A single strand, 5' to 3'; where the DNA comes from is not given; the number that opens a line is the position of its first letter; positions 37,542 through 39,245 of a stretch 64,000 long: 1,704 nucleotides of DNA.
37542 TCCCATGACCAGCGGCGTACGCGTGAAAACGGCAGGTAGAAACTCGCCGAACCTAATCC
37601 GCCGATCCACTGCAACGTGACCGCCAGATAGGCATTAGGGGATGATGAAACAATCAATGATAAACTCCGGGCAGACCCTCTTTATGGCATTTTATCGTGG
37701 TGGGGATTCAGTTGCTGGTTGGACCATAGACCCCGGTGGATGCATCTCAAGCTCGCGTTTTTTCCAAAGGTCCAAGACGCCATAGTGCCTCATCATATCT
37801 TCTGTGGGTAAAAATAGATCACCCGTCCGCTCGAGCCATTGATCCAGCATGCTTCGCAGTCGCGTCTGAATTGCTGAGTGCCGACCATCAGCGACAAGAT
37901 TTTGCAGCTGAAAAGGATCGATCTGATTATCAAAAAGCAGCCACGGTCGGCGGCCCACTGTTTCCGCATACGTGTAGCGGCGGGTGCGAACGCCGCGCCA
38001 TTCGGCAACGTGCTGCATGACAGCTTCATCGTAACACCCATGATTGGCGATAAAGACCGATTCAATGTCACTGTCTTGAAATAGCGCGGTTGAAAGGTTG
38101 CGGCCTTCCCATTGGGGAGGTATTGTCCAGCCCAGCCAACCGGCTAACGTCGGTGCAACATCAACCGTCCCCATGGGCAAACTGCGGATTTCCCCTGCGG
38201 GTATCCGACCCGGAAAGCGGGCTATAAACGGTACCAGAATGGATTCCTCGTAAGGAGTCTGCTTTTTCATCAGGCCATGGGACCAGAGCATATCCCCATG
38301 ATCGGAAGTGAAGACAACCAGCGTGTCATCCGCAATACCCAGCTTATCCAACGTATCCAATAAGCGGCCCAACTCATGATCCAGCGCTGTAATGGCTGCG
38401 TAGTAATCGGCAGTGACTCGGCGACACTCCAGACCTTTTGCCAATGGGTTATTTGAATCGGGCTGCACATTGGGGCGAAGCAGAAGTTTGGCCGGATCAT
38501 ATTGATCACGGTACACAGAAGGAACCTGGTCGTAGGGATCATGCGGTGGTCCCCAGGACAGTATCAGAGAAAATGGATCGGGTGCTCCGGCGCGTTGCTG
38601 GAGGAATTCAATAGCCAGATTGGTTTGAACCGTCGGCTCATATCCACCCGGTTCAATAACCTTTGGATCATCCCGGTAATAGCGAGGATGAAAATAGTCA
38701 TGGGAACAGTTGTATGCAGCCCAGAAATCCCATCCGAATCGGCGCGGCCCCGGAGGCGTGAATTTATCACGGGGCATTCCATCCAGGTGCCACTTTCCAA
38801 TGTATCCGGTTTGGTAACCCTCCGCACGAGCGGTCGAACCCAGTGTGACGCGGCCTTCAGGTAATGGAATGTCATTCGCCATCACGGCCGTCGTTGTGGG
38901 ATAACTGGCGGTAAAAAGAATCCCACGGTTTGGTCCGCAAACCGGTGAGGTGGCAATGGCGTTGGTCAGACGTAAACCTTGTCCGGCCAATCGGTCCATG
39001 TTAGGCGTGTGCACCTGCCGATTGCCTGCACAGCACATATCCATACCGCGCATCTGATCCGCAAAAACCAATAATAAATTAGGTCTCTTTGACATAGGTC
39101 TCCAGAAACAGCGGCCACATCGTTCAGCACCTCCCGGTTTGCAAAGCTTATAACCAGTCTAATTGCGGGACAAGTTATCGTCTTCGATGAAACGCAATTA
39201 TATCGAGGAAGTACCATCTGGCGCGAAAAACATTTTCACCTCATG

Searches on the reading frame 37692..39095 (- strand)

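Call 37: search_protein_families(library=pfam, proteins=[window:37692-39095:-], max_evalue=0.00001)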
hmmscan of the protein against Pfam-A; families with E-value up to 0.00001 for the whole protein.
window:37692-39095:- (467 aa): 3 families
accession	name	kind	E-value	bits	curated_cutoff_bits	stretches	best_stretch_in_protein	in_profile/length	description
PF00884.28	Sulfatase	-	7.4e-53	180.2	25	1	5-322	1-300/301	Sulfatase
PF16347.10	SGSH_C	-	1.4e-15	58.2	29.3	1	273-419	3-150/154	N-sulphoglucosamine sulphohydrolase, C-terminal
PF01663.27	Phosphodiest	-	2.5e-09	37.6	23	1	8-267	2-220/342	Type I phosphodiesterase / nucleotide pyrophosphatase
